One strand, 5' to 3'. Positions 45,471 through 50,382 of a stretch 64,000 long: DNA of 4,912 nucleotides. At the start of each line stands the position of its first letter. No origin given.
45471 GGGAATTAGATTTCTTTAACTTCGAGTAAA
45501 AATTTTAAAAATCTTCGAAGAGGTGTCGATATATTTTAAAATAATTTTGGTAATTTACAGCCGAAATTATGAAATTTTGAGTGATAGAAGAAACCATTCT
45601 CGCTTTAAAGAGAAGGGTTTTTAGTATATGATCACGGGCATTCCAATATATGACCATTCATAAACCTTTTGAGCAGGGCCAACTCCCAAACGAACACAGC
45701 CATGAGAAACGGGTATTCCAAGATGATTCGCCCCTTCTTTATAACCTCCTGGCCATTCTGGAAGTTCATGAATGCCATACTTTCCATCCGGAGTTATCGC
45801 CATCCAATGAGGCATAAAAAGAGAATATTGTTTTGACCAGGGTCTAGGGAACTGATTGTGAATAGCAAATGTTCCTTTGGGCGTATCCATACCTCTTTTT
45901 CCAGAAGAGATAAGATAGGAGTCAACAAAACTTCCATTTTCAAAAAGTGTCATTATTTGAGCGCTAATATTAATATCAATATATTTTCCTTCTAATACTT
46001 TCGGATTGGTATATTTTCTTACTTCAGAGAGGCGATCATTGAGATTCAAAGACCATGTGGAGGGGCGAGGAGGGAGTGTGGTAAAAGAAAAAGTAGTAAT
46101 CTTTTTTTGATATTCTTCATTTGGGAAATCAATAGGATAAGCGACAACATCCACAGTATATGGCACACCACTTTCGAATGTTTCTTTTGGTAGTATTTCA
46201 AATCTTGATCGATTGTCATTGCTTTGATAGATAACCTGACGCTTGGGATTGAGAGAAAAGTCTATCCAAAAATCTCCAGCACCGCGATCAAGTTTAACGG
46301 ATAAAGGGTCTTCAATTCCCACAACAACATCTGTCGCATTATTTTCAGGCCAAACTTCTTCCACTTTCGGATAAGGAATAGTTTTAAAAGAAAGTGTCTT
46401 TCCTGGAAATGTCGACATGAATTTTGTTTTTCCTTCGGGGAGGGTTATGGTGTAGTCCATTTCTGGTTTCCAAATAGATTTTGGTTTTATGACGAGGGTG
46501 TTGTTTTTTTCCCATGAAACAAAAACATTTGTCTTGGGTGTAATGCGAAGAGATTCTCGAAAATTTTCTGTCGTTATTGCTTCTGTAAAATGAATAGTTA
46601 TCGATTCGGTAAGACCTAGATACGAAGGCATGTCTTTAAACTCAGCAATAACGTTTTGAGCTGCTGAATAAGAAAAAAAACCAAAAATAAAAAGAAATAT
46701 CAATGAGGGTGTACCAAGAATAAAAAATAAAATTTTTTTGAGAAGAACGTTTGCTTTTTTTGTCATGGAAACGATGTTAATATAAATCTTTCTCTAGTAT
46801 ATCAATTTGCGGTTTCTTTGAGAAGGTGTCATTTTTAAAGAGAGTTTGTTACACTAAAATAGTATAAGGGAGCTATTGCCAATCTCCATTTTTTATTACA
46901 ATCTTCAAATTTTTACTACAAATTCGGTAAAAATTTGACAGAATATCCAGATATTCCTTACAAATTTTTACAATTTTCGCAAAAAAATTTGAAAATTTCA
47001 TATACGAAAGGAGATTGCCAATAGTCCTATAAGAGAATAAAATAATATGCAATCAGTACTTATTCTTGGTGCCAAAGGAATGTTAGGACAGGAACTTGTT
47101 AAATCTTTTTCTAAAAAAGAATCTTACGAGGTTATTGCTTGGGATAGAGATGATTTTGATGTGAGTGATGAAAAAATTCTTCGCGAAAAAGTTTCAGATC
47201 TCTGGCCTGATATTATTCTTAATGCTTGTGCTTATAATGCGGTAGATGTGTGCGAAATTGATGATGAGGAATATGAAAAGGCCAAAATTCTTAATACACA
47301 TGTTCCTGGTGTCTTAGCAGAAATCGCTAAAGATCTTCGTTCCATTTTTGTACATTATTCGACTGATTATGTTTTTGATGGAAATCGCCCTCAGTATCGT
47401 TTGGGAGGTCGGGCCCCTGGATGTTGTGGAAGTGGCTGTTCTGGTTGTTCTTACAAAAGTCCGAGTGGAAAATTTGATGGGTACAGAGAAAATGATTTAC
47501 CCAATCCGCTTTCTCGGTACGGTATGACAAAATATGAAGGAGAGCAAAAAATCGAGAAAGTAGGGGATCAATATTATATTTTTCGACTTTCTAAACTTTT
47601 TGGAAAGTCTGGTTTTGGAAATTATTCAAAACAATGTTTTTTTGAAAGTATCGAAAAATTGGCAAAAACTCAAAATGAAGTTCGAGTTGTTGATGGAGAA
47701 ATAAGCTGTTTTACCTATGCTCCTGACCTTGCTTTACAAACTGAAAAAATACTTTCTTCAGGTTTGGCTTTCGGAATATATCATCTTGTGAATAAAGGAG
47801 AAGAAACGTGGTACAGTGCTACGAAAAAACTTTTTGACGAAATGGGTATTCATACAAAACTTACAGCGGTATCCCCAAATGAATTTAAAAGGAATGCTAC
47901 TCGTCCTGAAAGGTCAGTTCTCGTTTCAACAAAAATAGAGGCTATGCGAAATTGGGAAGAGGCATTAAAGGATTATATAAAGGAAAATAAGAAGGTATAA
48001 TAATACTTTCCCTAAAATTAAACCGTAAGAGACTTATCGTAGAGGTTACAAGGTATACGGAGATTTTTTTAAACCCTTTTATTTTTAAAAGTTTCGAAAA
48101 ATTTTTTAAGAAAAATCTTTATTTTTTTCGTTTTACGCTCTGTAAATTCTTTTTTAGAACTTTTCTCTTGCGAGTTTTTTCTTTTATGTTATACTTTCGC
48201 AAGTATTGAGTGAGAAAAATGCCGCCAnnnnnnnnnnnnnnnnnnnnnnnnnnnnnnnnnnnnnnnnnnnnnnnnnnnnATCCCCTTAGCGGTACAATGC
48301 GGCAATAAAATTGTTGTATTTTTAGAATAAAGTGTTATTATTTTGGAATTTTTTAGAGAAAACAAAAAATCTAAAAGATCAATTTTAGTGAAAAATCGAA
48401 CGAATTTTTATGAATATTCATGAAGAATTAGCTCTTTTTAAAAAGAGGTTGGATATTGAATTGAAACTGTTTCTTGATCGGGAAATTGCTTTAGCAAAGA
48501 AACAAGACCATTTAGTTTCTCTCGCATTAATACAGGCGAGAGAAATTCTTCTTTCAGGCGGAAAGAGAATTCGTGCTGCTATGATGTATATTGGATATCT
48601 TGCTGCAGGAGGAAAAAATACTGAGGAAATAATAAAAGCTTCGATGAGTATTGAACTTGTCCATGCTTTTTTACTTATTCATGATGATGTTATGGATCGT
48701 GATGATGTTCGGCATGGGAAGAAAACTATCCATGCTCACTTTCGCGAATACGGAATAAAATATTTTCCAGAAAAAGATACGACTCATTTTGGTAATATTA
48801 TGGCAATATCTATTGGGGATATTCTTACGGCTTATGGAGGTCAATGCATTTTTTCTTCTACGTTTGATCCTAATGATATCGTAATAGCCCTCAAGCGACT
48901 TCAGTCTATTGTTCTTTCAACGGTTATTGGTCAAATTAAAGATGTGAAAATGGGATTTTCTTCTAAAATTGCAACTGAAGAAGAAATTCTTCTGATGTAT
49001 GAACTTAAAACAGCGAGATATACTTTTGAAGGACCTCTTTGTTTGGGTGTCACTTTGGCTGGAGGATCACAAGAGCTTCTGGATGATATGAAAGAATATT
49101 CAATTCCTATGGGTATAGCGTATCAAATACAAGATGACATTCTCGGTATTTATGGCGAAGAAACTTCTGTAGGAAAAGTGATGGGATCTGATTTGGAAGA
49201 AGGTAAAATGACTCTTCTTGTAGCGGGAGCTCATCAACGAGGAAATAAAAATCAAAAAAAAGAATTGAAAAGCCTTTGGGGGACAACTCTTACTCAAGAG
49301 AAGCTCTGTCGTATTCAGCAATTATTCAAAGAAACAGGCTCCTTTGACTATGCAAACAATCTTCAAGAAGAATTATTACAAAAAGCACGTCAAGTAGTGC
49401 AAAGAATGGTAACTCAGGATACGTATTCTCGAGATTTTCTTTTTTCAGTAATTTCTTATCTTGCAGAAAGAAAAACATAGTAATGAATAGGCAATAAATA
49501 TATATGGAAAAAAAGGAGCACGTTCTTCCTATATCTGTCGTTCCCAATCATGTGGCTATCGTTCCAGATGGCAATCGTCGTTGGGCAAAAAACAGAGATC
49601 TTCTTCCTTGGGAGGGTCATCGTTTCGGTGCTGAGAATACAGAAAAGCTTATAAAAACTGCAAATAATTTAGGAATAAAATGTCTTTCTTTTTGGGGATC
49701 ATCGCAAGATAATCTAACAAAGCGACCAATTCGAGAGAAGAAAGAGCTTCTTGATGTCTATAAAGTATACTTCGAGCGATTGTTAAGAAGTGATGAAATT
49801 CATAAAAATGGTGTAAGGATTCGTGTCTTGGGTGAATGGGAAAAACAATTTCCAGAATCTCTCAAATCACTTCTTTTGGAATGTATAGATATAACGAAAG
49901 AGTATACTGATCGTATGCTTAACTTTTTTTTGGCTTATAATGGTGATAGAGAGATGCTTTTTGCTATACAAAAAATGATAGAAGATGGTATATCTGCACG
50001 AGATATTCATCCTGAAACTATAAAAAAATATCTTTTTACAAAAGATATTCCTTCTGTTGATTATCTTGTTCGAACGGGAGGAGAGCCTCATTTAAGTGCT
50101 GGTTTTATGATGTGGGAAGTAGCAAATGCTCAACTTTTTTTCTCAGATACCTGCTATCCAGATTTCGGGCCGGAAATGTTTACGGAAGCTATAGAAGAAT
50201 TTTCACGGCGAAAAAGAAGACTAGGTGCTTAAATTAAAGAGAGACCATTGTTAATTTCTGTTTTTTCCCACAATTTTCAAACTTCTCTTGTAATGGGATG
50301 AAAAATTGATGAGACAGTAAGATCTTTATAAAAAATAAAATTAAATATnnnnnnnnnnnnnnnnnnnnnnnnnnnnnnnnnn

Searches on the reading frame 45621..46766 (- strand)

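Call 12: search_protein_families(library=pfam, proteins=[window:45621-46766:-])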
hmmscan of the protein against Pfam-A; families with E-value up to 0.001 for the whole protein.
window:45621-46766:- (381 aa): 2 families
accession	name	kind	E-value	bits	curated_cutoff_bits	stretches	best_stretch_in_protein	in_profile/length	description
PF03734.19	YkuD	-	1e-16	62.3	23.4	1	261-380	2-146/146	L,D-transpeptidase catalytic domain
PF13205.12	Big_5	-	4.2e-13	50.4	23.6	2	53-115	22-88/105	Bacterial Ig-like domain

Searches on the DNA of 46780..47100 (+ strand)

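Call 84: search_rna_families(source=window, start=46780, end=47100, threshold=evalue, max_evalue=5)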
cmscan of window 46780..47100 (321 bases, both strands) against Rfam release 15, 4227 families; matches with E-value up to 5: 3.
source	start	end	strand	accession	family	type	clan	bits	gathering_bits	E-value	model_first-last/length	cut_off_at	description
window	46933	47039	-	RF01608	ceN102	Gene; snRNA; snoRNA; HACA-box;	-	17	50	3.6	1-142/142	no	Caenorhabditis snoRNA ceN80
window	46800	46851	-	RF02281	TtnuCD4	Gene; snRNA; snoRNA; CD-box;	-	14.6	60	3.2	1-60/60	no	Tetrahymena snoRNA TtnuCD4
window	46846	46925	+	RF02108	DLEU2_4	Gene; lncRNA;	-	13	40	3.8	1-58/58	no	Deleted in lymphocytic leukemia 2 conserved region 4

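Call 95: search_dna_similar(query=window:46863-47033:+, collection=plasmids, mode=distant, max_evalue=0.01, max_rows=5)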
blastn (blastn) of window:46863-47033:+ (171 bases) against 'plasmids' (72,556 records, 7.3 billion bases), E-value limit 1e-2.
No match.

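Call 96: search_dna_similar(query=window:46863-47033:+, collection=phages, mode=distant, max_evalue=0.01, max_rows=5)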
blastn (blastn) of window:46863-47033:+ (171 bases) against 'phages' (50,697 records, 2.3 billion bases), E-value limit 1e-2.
No match.

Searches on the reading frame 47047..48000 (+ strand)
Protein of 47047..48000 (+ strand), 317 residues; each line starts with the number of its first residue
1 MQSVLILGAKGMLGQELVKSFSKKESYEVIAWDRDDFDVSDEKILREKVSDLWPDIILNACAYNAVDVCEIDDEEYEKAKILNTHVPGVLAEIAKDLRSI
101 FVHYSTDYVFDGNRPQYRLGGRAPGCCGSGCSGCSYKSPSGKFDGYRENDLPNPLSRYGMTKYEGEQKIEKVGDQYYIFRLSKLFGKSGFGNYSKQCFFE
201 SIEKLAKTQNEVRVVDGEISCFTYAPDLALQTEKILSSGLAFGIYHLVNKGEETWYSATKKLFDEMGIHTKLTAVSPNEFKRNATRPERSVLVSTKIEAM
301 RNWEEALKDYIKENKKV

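Call 12: search_protein_families(library=pfam, proteins=[window:47047-48000:+])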
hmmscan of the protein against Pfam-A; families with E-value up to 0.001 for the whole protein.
window:47047-48000:+ (317 aa): 4 families
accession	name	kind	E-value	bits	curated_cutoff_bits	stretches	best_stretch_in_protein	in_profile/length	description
PF04321.23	RmlD_sub_bind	-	1.8e-64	218.1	27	1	3-314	2-285/287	RmlD substrate binding domain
PF01370.27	Epimerase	-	6.9e-16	58.8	20.9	1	4-228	1-217/240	NAD dependent epimerase/dehydratase family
PF07993.18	NAD_binding_4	-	7.2e-06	25.8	20.1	1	73-197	102-220/258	Male sterility protein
PF02719.21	Polysacc_synt_2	-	5.7e-05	22.9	20.2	0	38-107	62-129/293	Polysaccharide biosynthesis protein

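Call 20: find_encoding_contigs(protein=window:47047-48000:+, flank=3000, max_places=10)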
Protein window:47047-48000:+ (317 aa): no gene with exactly this product is on record in the collection.

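Call 22: find_homologous_proteins(query=window:47047-48000:+, max_evalue=1e-30)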
Query window:47047-48000:+ (317 aa): 2604 proteins with E <= 1e-30 among 5344 candidates; the best 120 are listed.
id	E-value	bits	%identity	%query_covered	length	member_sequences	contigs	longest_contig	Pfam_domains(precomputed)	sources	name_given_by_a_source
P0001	4.7e-214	727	100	100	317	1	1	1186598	PF04321.24,PF07993.19,PF01370.28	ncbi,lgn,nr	ncbi:MAG: NAD(P)-dependent oxidoreductase [Candidatus Moraniibacteriota bacterium]|nr:MAG: NAD(P)-de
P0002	2.7e-143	495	69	98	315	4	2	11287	PF04321.24,PF01370.28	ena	-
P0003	1.2e-122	427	62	98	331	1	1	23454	PF04321.24,PF01370.28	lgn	-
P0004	1.1e-121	424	60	99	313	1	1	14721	PF04321.24,PF01370.28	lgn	-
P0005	6.3e-121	421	60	97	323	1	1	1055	PF04321.24,PF01370.28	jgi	-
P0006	8.3e-120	418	60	98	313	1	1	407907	PF04321.24,PF01370.28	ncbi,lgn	-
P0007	1.3e-119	417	60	96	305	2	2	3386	PF04321.24,PF01370.28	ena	-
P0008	1.3e-119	417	57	98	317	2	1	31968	PF04321.24,PF07993.19,PF01370.28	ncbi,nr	ncbi:MAG: NAD(P)-dependent oxidoreductase [Candidatus Moranbacteria bacterium]|nr:NAD(P)-dependent o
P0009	1.9e-119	416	58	97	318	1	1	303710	PF04321.24,PF07993.19,PF01370.28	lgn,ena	-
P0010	1.3e-118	414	59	97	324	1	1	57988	PF04321.24,PF01370.28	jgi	jgi:dTDP-4-dehydrorhamnose reductase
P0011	3.9e-118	412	56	98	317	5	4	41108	PF04321.24,PF07993.19,PF01370.28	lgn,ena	-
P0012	5.1e-118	412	58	97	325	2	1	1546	PF04321.24,PF01370.28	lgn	-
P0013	1.4e-117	410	59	98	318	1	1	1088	PF04321.24,PF02719.22,PF01370.28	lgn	-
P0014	4.8e-117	409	56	98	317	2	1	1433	PF04321.24,PF07993.19,PF01370.28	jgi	jgi:dTDP-4-dehydrorhamnose reductase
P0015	6.3e-116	405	60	98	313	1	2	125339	PF04321.24,PF01370.28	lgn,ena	-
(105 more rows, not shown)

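Call 23: find_encoding_contigs(protein=P0001, flank=1000, max_places=4)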
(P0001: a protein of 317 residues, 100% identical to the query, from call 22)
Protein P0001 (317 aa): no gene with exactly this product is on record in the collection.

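Call 24: find_encoding_contigs(protein=P0002, flank=5000, max_places=4)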
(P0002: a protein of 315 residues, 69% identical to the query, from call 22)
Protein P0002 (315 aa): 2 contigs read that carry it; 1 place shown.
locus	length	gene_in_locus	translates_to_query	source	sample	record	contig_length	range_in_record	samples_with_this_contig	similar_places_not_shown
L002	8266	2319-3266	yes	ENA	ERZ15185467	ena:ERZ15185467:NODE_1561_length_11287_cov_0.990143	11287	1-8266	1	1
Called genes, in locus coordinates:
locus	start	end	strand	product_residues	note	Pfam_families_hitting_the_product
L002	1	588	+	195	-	?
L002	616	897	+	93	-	-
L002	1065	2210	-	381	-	PF13205:Big_5 (weak), PF03734:YkuD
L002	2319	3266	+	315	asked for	PF01370:Epimerase, PF04321:RmlD_sub_bind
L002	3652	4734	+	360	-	PF00348:polyprenyl_synt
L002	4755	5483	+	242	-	PF01255:Prenyltransf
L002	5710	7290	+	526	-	PF07969:Amidohydro_3, PF01979:Amidohydro_1 (weak)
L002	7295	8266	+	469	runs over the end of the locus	PF21799:MurD-like_N, PF08245:Mur_ligase_M, PF02875:Mur_ligase_C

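Call 89: find_encoding_contigs(protein=P0002, flank=10000, max_places=4)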
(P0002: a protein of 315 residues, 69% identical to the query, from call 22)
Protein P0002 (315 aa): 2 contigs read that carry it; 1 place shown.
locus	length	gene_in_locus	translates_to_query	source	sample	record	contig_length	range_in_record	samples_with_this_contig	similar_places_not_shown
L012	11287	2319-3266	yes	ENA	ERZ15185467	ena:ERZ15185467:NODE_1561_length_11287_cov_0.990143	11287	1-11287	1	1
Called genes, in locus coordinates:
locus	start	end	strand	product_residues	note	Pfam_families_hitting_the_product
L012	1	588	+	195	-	?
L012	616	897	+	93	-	-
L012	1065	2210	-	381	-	PF13205:Big_5 (weak), PF03734:YkuD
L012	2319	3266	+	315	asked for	PF01370:Epimerase, PF04321:RmlD_sub_bind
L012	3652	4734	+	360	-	PF00348:polyprenyl_synt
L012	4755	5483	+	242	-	PF01255:Prenyltransf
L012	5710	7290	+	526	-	PF07969:Amidohydro_3, PF01979:Amidohydro_1 (weak)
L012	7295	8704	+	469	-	PF21799:MurD-like_N, PF08245:Mur_ligase_M, PF02875:Mur_ligase_C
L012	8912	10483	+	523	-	-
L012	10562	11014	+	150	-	PF20393:Pro_CA_2 (weak)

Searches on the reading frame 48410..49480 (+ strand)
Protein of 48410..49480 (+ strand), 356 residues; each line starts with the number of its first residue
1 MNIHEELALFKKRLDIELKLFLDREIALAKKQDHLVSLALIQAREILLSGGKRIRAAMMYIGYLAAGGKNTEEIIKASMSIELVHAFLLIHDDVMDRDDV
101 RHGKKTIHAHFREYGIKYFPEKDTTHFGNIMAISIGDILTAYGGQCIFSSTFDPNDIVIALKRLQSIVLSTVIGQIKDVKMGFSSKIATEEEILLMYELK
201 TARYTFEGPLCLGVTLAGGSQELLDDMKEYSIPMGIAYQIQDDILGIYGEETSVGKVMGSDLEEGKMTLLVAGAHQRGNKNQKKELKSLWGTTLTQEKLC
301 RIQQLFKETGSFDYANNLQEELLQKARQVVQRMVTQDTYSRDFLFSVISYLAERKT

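Call 12: search_protein_families(library=pfam, proteins=[window:48410-49480:+])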
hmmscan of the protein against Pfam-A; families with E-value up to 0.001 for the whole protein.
window:48410-49480:+ (356 aa): 1 family
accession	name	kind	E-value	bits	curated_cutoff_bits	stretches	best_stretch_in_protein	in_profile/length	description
PF00348.22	polyprenyl_synt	-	3.7e-51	174.2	27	1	45-297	10-241/251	Polyprenyl synthetase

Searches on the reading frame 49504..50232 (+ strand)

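Call 12: search_protein_families(library=pfam, proteins=[window:49504-50232:+])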
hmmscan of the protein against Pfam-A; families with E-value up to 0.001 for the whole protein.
window:49504-50232:+ (242 aa): 1 family
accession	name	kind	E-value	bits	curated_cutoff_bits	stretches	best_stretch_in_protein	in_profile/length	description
PF01255.24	Prenyltransf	-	2.5e-53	181.3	27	1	20-241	1-219/219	Putative undecaprenyl diphosphate synthase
